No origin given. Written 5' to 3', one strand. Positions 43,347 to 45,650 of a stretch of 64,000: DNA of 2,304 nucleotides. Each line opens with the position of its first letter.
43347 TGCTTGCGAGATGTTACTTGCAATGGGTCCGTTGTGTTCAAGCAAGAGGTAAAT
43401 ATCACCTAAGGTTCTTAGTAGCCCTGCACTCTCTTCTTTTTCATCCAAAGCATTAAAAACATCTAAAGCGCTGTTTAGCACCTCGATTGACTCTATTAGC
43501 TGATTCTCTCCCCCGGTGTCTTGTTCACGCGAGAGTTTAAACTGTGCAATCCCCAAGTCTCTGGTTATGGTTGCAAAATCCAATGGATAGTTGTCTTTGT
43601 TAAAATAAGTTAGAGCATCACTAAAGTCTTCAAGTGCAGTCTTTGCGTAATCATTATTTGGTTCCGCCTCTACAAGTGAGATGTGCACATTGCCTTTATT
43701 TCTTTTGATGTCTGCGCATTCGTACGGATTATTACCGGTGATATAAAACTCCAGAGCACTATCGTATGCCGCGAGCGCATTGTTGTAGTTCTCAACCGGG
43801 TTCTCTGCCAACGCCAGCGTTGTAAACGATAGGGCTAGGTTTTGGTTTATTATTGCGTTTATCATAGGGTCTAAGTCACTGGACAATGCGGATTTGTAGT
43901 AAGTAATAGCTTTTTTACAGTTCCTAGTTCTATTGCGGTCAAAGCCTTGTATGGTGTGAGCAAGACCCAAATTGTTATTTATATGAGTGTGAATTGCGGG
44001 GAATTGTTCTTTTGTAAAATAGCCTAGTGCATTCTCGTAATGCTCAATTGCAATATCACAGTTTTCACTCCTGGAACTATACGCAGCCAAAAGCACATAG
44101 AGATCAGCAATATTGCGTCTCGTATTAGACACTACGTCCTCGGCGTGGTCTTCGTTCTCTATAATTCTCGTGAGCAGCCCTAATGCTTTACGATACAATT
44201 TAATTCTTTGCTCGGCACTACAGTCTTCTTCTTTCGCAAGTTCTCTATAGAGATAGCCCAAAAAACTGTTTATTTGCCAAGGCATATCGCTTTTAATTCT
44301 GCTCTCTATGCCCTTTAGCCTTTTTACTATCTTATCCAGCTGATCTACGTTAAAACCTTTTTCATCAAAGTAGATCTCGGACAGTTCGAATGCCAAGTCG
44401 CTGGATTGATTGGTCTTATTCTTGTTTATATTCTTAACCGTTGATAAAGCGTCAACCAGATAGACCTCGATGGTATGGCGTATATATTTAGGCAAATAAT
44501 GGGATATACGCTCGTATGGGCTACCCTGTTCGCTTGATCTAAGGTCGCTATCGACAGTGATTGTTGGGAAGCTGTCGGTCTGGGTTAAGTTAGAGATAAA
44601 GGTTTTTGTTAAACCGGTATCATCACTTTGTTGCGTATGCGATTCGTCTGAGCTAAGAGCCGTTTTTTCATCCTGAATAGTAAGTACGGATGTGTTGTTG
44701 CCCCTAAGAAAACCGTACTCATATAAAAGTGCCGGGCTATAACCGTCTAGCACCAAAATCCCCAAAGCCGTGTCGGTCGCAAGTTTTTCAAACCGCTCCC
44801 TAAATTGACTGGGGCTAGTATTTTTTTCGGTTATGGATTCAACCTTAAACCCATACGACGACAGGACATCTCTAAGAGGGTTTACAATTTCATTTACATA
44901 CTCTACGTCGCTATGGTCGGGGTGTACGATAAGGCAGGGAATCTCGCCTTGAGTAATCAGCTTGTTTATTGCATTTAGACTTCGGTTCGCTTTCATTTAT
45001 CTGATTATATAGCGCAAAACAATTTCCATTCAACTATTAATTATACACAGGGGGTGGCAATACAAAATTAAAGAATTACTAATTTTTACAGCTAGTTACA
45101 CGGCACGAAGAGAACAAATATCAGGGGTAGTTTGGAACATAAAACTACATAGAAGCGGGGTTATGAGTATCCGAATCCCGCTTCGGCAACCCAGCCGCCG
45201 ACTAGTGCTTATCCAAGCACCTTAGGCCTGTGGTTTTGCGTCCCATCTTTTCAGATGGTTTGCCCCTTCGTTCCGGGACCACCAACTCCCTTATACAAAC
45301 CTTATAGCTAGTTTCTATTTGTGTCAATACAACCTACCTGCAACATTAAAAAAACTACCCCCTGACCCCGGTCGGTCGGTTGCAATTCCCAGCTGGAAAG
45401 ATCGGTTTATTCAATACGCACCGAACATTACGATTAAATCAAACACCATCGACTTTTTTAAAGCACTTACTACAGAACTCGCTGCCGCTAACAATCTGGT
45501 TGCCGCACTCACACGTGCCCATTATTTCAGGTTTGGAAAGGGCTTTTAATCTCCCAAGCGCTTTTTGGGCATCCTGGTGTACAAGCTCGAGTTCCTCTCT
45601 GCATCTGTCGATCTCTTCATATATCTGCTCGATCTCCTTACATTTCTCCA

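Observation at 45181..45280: GEMM-I (c-di-GMP-I) riboswitch aptamer in the leader of the 9.3-kb gene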

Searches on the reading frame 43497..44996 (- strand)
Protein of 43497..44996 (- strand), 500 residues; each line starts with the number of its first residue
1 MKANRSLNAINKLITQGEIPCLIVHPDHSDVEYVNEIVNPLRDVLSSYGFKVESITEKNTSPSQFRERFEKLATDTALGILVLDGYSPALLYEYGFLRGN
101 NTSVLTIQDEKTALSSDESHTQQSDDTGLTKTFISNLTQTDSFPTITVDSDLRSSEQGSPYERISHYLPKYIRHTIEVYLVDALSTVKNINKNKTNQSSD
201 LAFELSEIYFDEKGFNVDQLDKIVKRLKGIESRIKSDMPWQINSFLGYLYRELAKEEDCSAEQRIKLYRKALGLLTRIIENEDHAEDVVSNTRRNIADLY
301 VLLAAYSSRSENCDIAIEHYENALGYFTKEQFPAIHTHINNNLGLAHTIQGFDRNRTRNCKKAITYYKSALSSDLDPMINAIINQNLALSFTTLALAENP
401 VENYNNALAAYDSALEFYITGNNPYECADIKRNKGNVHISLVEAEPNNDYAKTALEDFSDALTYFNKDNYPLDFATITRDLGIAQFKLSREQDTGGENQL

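Call 21: find_related_loci(query=window:43497-44996:-, collection=genome_contigs, flank=3000)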
Query window:43497-44996:- (500 aa) in genome_contigs; peptide patterns used: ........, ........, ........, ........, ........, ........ (x = any residue, [..] = any of these).
116 stretches matched a pattern, but none encodes a relative of the query by tblastn (E <= 1e-3).

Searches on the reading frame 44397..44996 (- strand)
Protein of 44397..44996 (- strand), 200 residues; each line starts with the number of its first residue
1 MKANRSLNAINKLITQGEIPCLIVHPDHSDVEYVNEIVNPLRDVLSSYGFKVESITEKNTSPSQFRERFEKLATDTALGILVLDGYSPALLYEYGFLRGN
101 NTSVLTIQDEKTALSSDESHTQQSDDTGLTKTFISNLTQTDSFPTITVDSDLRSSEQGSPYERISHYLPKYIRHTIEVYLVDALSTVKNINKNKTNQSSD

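Call 25: search_protein_representatives(protein=window:44397-44996:-)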
Query: 200 residues. Proteins with E-value up to 0.001 (for the whole library): 75; up to 1e-10: 30; up to 1e-30: 0. The best 75 are listed.
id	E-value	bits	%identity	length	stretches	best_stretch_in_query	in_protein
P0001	6.5e-27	110.9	41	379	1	13-192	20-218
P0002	5.2e-22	94.9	44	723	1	8-139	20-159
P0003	1.4e-21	93.5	42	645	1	9-135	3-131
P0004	5.1e-21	91.7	41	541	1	13-116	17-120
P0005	9.3e-20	87.6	38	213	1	12-127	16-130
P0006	9.6e-20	87.5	33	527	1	12-191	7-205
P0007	2.6e-19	86.1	43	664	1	16-116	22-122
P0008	1.5e-18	83.6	36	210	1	15-116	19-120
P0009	1.7e-17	80.2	35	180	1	8-136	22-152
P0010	2.4e-17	79.7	38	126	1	12-113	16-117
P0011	3.6e-17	79.1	36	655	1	16-137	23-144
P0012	4.1e-17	78.9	35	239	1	9-140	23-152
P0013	7.5e-16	74.8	38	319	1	15-129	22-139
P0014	2.9e-15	72.9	34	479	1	15-131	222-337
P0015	9.5e-15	71.2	36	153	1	12-129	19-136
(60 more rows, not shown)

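Call 28: search_protein_families(library=pfam, alignment_id=A1, max_evalue=0.01)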
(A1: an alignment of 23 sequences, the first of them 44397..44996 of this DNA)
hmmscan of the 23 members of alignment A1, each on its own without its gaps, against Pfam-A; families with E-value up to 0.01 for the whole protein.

A. member 1, window:44397-44996:- (200 aa): 0 families

B. families by the number of members that match (of 23 scanned): 37 families (the first 25 are shown)
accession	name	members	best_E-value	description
PF10137.14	CAP12-PCTIR_TIR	12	7.1e-06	CAP12/Pycsar effector protein, TIR domain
PF13424.12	TPR_12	8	1.3e-24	Tetratricopeptide repeat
PF13374.12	TPR_10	6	5e-12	Tetratricopeptide repeat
PF00515.34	TPR_1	4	1.3e-39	Tetratricopeptide repeat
PF07719.23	TPR_2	4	2.6e-31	Tetratricopeptide repeat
PF13181.12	TPR_8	4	3.8e-22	Tetratricopeptide repeat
PF14938.12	SNAP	3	9.6e-06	Soluble NSF attachment protein, SNAP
PF05014.21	Nuc_deoxyrib_tr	3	3e-05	Nucleoside 2-deoxyribosyltransferase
PF20308.4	TPR-S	3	0.0002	Tetratricopeptide Repeats-Sensor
PF13431.12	TPR_17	2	9.5e-27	Tetratricopeptide repeat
PF13428.12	TPR_14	2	4e-10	Tetratricopeptide repeat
PF25068.1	ARM_TT21_4th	2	0.00011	Tetratricopeptide repeat protein 21 forth ARM domain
PF13414.12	TPR_11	1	1.7e-38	TPR repeat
PF13432.12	TPR_16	1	2.3e-20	Tetratricopeptide repeat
PF13371.12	TPR_9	1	2.5e-09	Tetratricopeptide repeat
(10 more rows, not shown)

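Call 42: search_solved_structures(query=A2, max_evalue=1, show_alignments=2)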
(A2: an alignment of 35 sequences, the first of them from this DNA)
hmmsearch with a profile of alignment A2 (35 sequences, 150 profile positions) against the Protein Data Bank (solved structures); distinct sequences matched with E-value up to 1: 3.
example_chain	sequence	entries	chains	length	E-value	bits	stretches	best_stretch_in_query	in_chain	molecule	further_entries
9r1o_A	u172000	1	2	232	0.12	15.5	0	18-68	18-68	sc-apCC-6-DPH-NR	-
9s6k_B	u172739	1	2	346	0.56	13.3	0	18-52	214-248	GTP pyrophosphokinase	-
4hx9_A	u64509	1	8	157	0.91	12.6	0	44-102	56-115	Nucleoside deoxyribosyltransferase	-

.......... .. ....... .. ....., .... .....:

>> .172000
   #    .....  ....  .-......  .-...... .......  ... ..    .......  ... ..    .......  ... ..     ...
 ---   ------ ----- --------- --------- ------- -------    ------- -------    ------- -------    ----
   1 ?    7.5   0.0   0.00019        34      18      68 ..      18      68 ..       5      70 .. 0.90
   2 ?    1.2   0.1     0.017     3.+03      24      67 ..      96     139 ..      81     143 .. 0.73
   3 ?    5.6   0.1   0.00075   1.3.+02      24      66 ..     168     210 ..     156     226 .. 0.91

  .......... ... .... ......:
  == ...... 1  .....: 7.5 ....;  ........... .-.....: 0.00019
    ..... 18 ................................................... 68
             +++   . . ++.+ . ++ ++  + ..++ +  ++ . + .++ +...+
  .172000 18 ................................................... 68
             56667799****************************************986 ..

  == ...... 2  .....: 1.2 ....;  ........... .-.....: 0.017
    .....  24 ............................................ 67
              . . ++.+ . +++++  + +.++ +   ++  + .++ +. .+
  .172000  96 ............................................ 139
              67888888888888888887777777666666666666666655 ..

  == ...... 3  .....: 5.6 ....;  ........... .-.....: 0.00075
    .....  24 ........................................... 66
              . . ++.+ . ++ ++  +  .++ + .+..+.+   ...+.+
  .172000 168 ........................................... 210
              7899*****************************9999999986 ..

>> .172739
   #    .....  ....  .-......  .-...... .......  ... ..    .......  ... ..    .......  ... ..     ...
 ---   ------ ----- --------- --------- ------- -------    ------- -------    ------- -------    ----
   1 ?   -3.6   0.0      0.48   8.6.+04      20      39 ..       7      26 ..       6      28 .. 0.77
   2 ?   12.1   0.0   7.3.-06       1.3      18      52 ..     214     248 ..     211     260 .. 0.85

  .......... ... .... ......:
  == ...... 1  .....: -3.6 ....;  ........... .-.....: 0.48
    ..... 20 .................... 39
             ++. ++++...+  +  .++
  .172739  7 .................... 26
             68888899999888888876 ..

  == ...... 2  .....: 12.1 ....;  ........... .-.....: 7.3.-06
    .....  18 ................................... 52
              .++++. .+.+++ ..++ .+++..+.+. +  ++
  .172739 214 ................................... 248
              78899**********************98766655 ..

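Call 46: predict_structure(alignment_id=A2)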
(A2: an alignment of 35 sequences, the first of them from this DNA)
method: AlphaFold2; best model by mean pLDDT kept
length: 184 residues; sequences in the alignment: 35
mean_pLDDT: 82.8   pTM: 0.78
mean pLDDT of the five models: 82.8, 80.9, 80.0, 79.8, 77.6
residues with pLDDT >= 90: 71; 70-90: 80; 50-70: 33; < 50: 0
segments of 3 or more residues with pLDDT < 50: none
pLDDT, mean of each block of 10 residues (from residue 1): 73 79 93 91 94 90 94 96 84 93 91 66 59 68 74 70 87 88 84
secondary structure, 60 per line:
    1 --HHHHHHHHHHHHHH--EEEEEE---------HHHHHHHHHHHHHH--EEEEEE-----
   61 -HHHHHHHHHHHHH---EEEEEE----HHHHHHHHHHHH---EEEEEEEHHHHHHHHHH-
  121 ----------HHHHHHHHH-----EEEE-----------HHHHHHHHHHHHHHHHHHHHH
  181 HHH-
elements in order: H3-16 E19-24 H34-47 E50-55 H62-74 E78-83 H88-99 E103-109 H110-119 H131-139 E145-148 H160-183

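Call 50: fold_search(model_id=the predicted structure, library=pdb)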
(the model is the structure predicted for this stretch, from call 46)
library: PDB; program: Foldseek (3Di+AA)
matches with E <= 10: 1651; with E <= 0.001: 9
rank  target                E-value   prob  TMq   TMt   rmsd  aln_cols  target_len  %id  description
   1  7xoz_A                2.6e-04  1.00  0.43  0.47   6.3       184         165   12  Crystal structure of RPPT-TIR (released 2023-11-08)
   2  9i9q_A                3.2e-04  1.00  0.51  0.68   4.1       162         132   13  Crystal structure of DNPH1 bound by compound 2. (released 2025-11-12)
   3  9i9q_D                4.0e-04  1.00  0.53  0.69   5.5       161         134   11  Crystal structure of DNPH1 bound by compound 2. (released 2025-11-12)
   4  8qc0_A                4.3e-04  1.00  0.40  0.48   3.8       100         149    9  Nucleoside 2'deoxyribosyltransferase from Chroococcidiopsis thermalis PCC 7203 WT ribosylated (released 2024-02-21)
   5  9ia6_C                4.9e-04  1.00  0.49  0.66   5.1       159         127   13  Crystal structure of DNPH1 bound by compound 3. (released 2025-11-12)
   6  8rpt_A                5.2e-04  1.00  0.50  0.66   4.4       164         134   13  Crystal structure of human DNPH1 mutant- D80A (released 2024-11-20)
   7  2q62_C                6.6e-04  1.00  0.54  0.46   6.9       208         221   10  Crystal Structure of ArsH from Sinorhizobium meliloti (released 2007-12-11)
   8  2q62_F                8.5e-04  1.00  0.51  0.44   6.2       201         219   12  Crystal Structure of ArsH from Sinorhizobium meliloti (released 2007-12-11)
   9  9emx_C                9.0e-04  1.00  0.37  0.43   3.7       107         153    8  Nucleoside 2'deoxyribosyltransferase from Chroococcidiopsis thermalis PCC 7203 Double Mutant Y7F A9S bound to Cordycep (released 2025-05-07)
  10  8pqr_D                1.0e-03  1.00  0.39  0.46   3.8       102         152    8  Nucleoside 2'deoxyribosyltransferase from Chroococcidiopsis thermalis PCC 7203 WT bound to DAD_Immucillin-H (released 2024-02-21)
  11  8pqq_D                1.0e-03  1.00  0.39  0.46   3.8       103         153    7  Nucleoside 2'deoxyribosyltransferase from Chroococcidiopsis thermalis PCC 7203 E88Q Mutant bound to Clofarabine (released 2024-02-21)
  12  6h0d                  1.2e-03  1.00  0.44  0.24   7.4       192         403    9  Metal soaked Flv1 flavodiiron core from Synechocystis sp. PCC6803 (released 2019-01-30)
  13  3oow_B                1.2e-03  1.00  0.44  0.49   7.4       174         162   13  Octameric structure of the phosphoribosylaminoimidazole carboxylase catalytic subunit from Francisella tularensis subs (released 2010-09-15)
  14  2q62_G                1.2e-03  1.00  0.54  0.47   6.8       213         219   10  Crystal Structure of ArsH from Sinorhizobium meliloti (released 2007-12-11)
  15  8osc_A                1.4e-03  1.00  0.50  0.73   3.9       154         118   14  Structure of Homo sapiens 2'-deoxynucleoside 5'-phosphate N-hydrolase 1 (DNPH1) bound to deoxyuridine 5'- monophosphat (released 2023-08-30)
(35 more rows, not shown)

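Call 51: search_protein_families(library=padloc, proteins=[window:44397-44996:-], max_evalue=0.01)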
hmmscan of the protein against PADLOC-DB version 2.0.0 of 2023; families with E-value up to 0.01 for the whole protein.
window:44397-44996:- (200 aa): 0 families

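Call 52: search_protein_families(library=ncbifam, proteins=[window:44397-44996:-], max_evalue=0.01)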
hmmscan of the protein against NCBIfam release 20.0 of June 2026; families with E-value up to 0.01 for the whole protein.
window:44397-44996:- (200 aa): 0 families

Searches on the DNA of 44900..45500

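Call 4: search_rna_families(source=window, start=44900, end=45500, threshold=evalue, max_evalue=10, show_alignments=4)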
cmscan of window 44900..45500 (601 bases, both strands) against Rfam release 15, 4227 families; matches with E-value up to 10: 1.
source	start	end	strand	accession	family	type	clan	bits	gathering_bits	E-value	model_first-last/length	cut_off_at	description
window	45182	45274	-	RF01051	c-di-GMP-I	Cis-reg; riboswitch;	CL00126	72.4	35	2.7e-14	1-87/87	no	c-di-GMP-I riboswitch aptamer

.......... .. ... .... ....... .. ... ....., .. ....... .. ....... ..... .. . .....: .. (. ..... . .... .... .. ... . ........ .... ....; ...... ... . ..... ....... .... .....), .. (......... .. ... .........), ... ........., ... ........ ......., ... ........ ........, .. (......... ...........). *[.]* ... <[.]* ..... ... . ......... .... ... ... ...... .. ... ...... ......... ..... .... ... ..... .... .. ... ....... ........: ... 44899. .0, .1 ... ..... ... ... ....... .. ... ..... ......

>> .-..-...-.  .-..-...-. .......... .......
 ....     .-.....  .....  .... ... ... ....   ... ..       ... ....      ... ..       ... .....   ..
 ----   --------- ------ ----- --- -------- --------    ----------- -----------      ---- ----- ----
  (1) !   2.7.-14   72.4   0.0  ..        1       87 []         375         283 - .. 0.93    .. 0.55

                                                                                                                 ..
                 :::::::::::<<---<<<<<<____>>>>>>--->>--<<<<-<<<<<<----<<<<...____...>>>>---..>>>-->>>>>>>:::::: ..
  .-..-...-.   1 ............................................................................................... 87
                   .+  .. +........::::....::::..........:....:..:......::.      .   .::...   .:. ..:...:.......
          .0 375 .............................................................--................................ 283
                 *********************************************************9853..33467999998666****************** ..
